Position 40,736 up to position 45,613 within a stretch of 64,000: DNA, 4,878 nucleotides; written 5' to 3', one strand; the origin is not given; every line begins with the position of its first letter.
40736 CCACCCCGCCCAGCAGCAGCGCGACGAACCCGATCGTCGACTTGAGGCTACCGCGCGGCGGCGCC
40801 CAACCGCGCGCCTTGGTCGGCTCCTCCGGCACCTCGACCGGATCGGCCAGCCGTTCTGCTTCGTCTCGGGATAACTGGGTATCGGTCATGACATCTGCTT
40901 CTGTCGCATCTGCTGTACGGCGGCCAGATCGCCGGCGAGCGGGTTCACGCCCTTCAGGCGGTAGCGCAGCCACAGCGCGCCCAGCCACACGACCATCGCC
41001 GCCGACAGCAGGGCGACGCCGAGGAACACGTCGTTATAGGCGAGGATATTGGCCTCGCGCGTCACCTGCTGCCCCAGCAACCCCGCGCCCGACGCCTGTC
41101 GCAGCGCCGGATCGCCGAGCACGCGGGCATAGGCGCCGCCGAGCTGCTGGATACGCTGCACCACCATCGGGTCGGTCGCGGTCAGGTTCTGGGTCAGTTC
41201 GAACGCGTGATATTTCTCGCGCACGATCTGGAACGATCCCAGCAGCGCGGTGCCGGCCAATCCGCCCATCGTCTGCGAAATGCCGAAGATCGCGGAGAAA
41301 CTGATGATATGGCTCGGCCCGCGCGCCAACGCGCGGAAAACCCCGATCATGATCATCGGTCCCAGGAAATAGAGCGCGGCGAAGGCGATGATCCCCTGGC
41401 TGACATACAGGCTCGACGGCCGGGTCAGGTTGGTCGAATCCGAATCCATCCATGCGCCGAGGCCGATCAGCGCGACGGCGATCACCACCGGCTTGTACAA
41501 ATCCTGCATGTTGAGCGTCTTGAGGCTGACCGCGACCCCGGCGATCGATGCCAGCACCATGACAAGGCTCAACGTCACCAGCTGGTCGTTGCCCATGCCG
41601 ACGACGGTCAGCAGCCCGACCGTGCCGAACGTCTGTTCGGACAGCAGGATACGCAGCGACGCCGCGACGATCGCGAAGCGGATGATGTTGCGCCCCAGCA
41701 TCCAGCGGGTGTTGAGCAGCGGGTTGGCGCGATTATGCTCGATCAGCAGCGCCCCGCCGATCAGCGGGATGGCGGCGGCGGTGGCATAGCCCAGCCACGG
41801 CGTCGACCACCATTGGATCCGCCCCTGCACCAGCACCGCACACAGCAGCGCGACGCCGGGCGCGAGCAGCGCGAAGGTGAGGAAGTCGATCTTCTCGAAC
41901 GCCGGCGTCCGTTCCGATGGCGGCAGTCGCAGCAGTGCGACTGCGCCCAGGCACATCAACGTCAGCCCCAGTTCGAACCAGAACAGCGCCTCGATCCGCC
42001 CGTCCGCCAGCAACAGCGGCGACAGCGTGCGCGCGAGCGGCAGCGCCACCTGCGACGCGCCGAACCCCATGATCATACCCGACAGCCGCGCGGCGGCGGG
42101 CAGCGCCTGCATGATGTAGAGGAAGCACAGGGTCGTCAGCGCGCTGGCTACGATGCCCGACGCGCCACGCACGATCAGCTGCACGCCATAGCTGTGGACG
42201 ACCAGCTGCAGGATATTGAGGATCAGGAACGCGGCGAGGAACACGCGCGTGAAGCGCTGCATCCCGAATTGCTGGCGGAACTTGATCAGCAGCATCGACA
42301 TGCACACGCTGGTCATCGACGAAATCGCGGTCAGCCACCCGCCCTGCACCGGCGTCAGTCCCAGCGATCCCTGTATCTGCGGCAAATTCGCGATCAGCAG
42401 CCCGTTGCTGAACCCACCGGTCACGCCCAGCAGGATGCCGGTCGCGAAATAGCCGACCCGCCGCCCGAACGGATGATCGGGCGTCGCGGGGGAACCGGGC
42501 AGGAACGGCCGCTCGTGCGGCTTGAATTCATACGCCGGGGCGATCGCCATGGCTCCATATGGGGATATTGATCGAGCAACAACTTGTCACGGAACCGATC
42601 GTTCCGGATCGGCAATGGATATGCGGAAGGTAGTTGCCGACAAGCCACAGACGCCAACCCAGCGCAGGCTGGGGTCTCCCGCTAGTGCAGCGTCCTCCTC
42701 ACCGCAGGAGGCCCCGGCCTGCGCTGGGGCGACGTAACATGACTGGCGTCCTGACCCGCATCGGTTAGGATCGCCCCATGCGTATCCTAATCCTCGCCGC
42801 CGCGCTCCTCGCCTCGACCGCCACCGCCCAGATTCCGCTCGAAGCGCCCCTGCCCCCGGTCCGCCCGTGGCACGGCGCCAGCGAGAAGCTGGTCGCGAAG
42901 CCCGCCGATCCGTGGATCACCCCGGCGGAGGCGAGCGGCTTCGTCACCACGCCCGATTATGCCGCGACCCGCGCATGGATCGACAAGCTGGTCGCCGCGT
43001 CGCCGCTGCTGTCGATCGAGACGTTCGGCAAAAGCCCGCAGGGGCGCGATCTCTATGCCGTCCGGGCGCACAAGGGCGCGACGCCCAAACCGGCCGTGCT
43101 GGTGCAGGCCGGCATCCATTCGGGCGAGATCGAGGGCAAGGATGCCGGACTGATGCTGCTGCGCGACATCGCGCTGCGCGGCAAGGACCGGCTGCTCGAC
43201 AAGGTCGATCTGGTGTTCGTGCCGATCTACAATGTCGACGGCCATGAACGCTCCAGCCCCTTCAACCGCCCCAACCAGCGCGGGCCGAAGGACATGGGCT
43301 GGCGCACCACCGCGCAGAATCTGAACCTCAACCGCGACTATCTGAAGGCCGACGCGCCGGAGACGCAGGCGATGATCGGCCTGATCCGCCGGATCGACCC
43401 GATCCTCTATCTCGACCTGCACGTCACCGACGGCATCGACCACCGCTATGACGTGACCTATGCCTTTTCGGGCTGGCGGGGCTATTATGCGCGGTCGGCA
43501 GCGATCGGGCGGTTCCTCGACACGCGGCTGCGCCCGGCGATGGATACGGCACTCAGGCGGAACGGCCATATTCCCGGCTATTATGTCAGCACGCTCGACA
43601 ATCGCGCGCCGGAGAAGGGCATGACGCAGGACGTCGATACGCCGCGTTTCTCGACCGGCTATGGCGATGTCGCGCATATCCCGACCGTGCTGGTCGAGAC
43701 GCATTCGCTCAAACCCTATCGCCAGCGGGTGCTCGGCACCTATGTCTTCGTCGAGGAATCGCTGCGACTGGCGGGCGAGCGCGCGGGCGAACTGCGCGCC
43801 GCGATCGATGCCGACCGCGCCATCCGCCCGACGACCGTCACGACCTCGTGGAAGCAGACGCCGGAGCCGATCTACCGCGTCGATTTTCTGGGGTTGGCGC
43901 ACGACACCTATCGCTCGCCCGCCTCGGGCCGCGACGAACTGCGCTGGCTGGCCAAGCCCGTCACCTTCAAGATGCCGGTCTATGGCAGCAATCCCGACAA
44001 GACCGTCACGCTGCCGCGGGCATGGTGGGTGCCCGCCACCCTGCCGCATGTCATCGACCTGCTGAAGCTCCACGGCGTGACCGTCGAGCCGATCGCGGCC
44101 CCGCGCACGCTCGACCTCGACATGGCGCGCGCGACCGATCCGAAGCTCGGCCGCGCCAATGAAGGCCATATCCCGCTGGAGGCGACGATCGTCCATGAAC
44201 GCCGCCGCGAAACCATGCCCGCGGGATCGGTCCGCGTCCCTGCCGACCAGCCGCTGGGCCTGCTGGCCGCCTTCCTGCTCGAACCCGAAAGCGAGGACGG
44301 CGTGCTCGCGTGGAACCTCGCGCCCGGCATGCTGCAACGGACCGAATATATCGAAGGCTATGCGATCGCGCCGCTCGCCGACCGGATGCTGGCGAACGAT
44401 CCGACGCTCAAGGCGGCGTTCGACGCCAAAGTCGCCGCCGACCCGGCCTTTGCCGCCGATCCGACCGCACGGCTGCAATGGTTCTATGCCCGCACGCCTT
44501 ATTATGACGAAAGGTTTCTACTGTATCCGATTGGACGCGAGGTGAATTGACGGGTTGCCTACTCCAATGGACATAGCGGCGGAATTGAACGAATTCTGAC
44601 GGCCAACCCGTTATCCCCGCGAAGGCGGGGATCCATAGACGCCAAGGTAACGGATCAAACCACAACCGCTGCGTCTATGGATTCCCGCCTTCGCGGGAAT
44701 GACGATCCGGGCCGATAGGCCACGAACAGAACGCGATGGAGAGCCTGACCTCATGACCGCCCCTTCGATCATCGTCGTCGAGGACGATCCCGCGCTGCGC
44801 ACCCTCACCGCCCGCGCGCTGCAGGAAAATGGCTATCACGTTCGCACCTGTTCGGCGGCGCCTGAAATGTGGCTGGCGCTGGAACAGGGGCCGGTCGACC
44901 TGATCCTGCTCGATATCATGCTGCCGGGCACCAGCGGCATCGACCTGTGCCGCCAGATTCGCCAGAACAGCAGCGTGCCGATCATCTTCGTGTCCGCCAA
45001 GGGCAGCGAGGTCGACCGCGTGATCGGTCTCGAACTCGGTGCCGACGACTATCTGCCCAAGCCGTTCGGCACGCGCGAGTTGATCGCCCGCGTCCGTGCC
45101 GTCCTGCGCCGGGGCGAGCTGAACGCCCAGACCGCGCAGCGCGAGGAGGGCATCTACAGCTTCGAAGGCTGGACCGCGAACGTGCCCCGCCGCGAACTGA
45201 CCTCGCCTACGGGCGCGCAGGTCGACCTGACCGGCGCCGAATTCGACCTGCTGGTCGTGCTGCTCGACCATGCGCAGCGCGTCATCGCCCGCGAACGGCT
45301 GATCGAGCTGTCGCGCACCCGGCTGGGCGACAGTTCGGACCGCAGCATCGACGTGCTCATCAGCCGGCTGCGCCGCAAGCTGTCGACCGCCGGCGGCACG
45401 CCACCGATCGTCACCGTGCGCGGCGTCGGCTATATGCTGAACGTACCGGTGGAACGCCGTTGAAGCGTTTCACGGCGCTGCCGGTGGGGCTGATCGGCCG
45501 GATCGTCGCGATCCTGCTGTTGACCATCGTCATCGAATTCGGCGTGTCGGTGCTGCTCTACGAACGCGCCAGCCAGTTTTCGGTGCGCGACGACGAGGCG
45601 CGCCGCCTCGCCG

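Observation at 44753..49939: Candidate regulated CO2/bicarbonate module: two-component system, beta-CA, SulP, second beta-CA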

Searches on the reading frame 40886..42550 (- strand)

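Call 70: search_protein_families(library=pfam, proteins=[window:40886-42550:-])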
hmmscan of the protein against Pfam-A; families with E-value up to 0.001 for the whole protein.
window:40886-42550:- (554 aa): 1 family
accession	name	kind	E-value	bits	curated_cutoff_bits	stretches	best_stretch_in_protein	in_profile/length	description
PF07690.21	MFS_1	-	1.9e-08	34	33.4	1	40-433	3-346/347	Major Facilitator Superfamily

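Call 71: search_protein_families(library=ncbifam, proteins=[window:40886-42550:-], max_evalue=1e-10)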
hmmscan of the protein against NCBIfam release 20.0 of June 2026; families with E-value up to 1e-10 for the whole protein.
window:40886-42550:- (554 aa): 1 family
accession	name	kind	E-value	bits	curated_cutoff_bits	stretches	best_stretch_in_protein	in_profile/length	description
TIGR00711.1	efflux_EmrB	subfamily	2.6e-12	46.3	230.2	1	55-518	24-477/485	DHA2 family efflux MFS transporter permease subunit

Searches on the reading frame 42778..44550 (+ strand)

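Call 70: search_protein_families(library=pfam, proteins=[window:42778-44550:+])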
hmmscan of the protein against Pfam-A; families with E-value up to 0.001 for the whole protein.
window:42778-44550:+ (590 aa): 1 family
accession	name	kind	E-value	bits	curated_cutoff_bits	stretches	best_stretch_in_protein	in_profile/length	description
PF00246.29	Peptidase_M14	-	1e-20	74.9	21.6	1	65-217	2-184/286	Zinc carboxypeptidase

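Call 71: search_protein_families(library=ncbifam, proteins=[window:42778-44550:+], max_evalue=1e-10)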
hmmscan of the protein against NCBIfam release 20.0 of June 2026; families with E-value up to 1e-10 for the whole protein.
window:42778-44550:+ (590 aa): 0 families

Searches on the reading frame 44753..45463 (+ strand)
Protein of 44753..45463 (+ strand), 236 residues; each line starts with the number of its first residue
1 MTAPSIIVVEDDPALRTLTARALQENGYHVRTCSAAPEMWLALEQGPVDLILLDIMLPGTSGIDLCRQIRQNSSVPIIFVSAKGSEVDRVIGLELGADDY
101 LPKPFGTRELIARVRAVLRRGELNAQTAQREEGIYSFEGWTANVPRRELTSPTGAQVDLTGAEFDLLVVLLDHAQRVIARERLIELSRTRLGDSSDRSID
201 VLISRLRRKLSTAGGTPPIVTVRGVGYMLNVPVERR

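Call 6: search_protein_families(library=pfam, proteins=[window:44753-45463:+])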
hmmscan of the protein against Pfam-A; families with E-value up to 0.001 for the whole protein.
window:44753-45463:+ (236 aa): 2 families
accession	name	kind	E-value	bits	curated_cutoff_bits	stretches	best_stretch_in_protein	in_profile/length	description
PF00072.30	Response_reg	-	1.4e-30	106.2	30.2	1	6-115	1-111/111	Response regulator receiver domain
PF00486.34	Trans_reg_C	-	3.4e-20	72.3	26.2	1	155-229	2-77/77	Transcriptional regulatory protein, C terminal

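Call 7: search_protein_families(library=ncbifam, proteins=[window:44753-45463:+])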
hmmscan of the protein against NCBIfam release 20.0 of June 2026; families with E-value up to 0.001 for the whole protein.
window:44753-45463:+ (236 aa): 96 families (the best 25 are shown)
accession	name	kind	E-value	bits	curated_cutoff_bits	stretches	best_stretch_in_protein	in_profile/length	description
NF007005.1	PRK09468.1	equivalog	4.7e-62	209.5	331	1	5-229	5-231/237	osmolarity response regulator transcription factor OmpR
NF008034.0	PRK10766.1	equivalog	2.8e-60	203.7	275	1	5-231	4-228/231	two-component system response regulator TorR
NF008296.0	PRK11083.1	equivalog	4e-55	186.7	273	1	1-230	1-226/228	two-component system response regulator CreB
TIGR02154.1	PhoB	equivalog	1.5e-54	184.7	296.2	1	4-229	3-225/226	phosphate regulon transcriptional regulator PhoB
NF010430.0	PRK13856.1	equivalog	2.2e-53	181.5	344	1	6-234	4-232/241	two-component response regulator VirG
NF053854.1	RespRegPhoBBctds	equivalog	1.3e-52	178.4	270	1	6-229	1-224/225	two-component system response regulator PhoB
NF040689.1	MtrAB_MtrA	equivalog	5e-52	176.4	300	1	6-228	1-217/219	MtrAB system response regulator MtrA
NF008199.0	PRK10955.1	equivalog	5.5e-52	177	341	1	6-229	4-228/232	envelope stress response regulator transcription factor CpxR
NF045944.1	ResRegRpaBCyano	equivalog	2.2e-50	171.2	330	1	7-229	1-227/229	response regulator transcription factor RpaB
NF040534.1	resp_reg_YycF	equivalog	1.2e-49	168.7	340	1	6-230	3-228/231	response regulator YycF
NF041733.1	resp_reg_CseB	equivalog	3.3e-49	167.3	350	1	5-230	2-227/228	two-component system response regulator CseB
NF007982.1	PRK10710.1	equivalog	6.2e-49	166.7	380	1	3-229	7-227/235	envelope stress response regulator BaeR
NF008378.0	PRK11173.1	equivalog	1.7e-48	165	334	1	1-229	1-232/238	two-component system response regulator ArcA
NF033117.2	vanR_ACDEGLN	exception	2.3e-43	148.4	350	1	6-229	1-225/226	VanR-ABDEGLN family response regulator transcription factor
NF041734.1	resp_reg_RppA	equivalog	7.3e-43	146.5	250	1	6-230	3-228/229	two-component system response regulator RppA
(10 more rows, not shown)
